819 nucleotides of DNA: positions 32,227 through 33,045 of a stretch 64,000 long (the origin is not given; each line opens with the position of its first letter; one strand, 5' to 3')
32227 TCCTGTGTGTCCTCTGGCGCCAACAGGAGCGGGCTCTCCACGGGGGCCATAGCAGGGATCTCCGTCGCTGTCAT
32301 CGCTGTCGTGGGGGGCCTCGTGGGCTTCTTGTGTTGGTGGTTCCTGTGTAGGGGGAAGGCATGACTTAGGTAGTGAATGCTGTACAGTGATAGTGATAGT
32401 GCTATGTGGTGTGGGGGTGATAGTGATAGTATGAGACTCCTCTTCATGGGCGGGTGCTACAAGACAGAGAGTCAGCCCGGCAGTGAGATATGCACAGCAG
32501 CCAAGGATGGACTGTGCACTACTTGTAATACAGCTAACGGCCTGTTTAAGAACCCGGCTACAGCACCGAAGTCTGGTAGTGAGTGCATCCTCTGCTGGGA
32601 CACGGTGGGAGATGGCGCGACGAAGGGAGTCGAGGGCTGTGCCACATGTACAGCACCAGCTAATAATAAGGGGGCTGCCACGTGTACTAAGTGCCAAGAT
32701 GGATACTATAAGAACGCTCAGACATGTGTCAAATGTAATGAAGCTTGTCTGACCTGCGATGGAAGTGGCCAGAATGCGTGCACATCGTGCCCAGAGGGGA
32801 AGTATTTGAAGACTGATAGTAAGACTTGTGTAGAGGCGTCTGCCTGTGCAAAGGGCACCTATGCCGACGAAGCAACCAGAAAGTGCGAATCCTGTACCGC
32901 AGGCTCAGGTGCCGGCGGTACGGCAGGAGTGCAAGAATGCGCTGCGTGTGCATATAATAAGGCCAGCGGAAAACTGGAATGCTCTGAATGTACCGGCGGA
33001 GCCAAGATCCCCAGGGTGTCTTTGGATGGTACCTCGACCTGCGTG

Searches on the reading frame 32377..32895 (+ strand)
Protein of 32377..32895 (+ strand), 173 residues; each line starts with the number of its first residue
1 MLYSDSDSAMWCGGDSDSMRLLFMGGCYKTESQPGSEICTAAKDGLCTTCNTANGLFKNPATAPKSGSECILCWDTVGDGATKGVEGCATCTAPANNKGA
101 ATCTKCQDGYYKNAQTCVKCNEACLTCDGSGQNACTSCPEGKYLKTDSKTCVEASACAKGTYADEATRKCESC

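Call 27: find_homologous_proteins(query=window:32377-32895:+, max_evalue=1e-10)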
Query seq(173 aa) (173 aa): 4 proteins with E <= 1e-10 among 6 candidates.
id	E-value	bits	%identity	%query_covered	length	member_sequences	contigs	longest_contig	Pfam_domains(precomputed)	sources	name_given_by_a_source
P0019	1.4e-51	193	66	87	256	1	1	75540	PF03302.19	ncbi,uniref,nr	ncbi:Variant-specific surface protein [Giardia duodenalis]|uniref:Variant-specific surface protein n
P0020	6.1e-40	155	57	87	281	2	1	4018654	PF03302.19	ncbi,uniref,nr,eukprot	ncbi:High cysteine protein [Giardia duodenalis]|uniref:High cysteine protein n=1 Tax=Giardia intesti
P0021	1.4e-17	82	50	52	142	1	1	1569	PF03302.19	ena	-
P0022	5.5e-16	77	67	35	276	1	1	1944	-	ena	-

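Call 40: find_encoding_contigs(protein=P0020, flank=10000, max_places=4)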
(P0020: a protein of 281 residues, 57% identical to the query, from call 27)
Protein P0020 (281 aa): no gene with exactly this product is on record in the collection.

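Call 41: find_encoding_contigs(protein=P0019, flank=10000, max_places=4)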
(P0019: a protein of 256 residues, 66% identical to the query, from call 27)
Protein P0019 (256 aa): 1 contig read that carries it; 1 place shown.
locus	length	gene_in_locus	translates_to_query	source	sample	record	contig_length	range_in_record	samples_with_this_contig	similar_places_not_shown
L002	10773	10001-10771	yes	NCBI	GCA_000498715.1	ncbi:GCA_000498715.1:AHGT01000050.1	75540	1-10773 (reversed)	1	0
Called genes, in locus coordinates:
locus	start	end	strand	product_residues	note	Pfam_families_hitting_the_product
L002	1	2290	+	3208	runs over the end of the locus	-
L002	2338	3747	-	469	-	PF13405:EF-hand_6 (faint), PF13499:EF-hand_7 (faint)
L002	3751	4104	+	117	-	-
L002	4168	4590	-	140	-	-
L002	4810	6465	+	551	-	PF00023:Ank (faint), PF13857:Ank_5 (faint), PF13637:Ank_4 (faint), PF12796:Ank_2, PF13606:Ank_3 (faint)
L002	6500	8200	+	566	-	PF00069:Pkinase, PF07714:PK_Tyr_Ser-Thr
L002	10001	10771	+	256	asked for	PF03302:VSP (weak)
